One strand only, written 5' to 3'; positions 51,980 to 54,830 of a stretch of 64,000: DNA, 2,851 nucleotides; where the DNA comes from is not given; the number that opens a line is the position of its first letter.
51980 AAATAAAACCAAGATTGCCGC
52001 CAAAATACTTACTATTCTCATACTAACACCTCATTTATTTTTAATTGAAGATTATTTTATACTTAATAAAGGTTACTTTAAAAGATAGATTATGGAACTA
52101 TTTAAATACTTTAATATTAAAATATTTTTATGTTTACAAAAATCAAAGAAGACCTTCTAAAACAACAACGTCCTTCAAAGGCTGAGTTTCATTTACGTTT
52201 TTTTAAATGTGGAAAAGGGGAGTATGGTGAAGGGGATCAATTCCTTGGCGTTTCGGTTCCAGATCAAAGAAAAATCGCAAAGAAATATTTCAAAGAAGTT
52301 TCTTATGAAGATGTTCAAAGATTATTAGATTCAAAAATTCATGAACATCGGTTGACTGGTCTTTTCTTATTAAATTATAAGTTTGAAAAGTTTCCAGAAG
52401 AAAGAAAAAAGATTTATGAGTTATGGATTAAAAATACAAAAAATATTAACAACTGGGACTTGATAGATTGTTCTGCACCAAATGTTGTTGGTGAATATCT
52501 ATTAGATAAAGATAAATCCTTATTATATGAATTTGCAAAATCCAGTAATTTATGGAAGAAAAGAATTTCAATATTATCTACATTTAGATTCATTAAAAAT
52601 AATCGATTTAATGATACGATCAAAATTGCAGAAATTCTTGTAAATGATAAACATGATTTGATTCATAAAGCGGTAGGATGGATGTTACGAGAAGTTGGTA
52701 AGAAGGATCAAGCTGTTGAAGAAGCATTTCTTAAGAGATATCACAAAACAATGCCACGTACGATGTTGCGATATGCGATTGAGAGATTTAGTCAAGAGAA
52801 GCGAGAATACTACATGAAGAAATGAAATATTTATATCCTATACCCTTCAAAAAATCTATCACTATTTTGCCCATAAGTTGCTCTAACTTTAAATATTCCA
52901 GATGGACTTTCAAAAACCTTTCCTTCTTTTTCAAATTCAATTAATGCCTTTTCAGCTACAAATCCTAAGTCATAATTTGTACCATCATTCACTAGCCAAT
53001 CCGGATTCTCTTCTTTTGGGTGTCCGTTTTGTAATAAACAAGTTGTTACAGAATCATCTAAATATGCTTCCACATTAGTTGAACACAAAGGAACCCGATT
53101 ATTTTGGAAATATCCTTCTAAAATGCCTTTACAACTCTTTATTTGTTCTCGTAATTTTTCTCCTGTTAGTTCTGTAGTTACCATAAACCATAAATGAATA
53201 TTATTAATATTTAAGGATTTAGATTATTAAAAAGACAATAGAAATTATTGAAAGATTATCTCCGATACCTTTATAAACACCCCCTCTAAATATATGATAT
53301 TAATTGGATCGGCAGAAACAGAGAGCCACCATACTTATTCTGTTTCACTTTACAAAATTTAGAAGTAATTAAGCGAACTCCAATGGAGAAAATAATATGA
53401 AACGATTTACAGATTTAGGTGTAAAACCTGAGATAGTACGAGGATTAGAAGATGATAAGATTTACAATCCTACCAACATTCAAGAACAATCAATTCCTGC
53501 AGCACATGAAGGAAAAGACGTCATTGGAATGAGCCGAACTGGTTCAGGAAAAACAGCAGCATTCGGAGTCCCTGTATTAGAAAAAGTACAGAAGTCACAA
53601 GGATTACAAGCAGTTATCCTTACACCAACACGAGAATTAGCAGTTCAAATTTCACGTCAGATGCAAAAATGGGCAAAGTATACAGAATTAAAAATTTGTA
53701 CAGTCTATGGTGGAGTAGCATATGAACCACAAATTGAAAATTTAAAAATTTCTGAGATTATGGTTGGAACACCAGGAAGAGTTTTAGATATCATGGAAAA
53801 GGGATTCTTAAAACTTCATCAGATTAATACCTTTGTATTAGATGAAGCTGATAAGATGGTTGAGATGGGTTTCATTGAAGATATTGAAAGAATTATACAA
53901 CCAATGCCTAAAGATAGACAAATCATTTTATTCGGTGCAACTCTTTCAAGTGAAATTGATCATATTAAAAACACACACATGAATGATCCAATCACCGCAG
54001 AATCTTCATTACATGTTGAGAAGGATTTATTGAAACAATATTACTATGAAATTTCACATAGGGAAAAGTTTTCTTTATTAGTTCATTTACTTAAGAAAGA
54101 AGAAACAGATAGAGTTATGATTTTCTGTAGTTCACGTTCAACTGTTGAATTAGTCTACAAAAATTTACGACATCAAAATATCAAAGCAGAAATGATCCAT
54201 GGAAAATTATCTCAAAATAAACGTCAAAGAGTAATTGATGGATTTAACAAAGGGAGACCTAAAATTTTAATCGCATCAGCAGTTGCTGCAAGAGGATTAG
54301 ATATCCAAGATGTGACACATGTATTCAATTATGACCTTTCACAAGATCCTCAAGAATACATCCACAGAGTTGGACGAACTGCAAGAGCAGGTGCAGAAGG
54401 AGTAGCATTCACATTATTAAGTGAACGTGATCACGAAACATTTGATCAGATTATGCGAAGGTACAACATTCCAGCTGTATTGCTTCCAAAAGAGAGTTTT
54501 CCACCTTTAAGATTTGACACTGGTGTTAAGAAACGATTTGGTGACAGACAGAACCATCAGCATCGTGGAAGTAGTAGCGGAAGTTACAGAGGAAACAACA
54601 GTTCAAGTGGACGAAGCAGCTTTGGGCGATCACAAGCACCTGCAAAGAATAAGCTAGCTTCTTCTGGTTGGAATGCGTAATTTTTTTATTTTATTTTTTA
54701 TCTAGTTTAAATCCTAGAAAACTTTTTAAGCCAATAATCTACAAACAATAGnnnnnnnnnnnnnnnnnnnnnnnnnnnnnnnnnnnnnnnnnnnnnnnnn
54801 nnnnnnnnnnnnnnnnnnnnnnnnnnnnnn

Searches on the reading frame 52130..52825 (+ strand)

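Call 3: search_protein_families(library=pfam, proteins=[window:52130-52825:+], max_evalue=0.01)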
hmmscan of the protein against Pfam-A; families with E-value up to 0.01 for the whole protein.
window:52130-52825:+ (231 aa): 1 family
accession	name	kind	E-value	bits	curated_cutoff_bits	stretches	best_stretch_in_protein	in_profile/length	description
PF08713.17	DNA_alkylation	-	1.8e-65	221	21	1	5-220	1-213/213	DNA alkylation repair enzyme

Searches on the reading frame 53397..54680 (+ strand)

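Call 3: search_protein_families(library=pfam, proteins=[window:53397-54680:+], max_evalue=0.01)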
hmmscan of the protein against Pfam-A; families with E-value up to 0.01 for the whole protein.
window:53397-54680:+ (427 aa): 7 families
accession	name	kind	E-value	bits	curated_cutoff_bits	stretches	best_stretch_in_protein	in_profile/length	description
PF00270.35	DEAD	-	1.2e-49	168.7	26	1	26-189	1-166/167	DEAD/DEAH box helicase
PF00271.37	Helicase_C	-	7.8e-35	119.9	23.5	1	223-332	1-110/110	Helicase conserved C-terminal domain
PF04851.21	ResIII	-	2.8e-07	31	22.5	1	41-183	25-162/164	Type III restriction enzyme, res subunit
PF13307.12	Helicase_C_2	-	9.2e-05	23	25.3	1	231-305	4-82/170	Helicase C-terminal domain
PF14617.12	CMS1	-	0.0011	18.8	35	0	110-150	165-207/250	U3-containing 90S pre-ribosomal complex subunit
PF16203.11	ERCC3_RAD25_C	-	0.0067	16.2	27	1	213-331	34-151/248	ERCC3/RAD25/XPB C-terminal helicase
PF21090.3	P-loop_SecA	-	0.0074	16.4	27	0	221-304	15-98/205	SecA P-loop domain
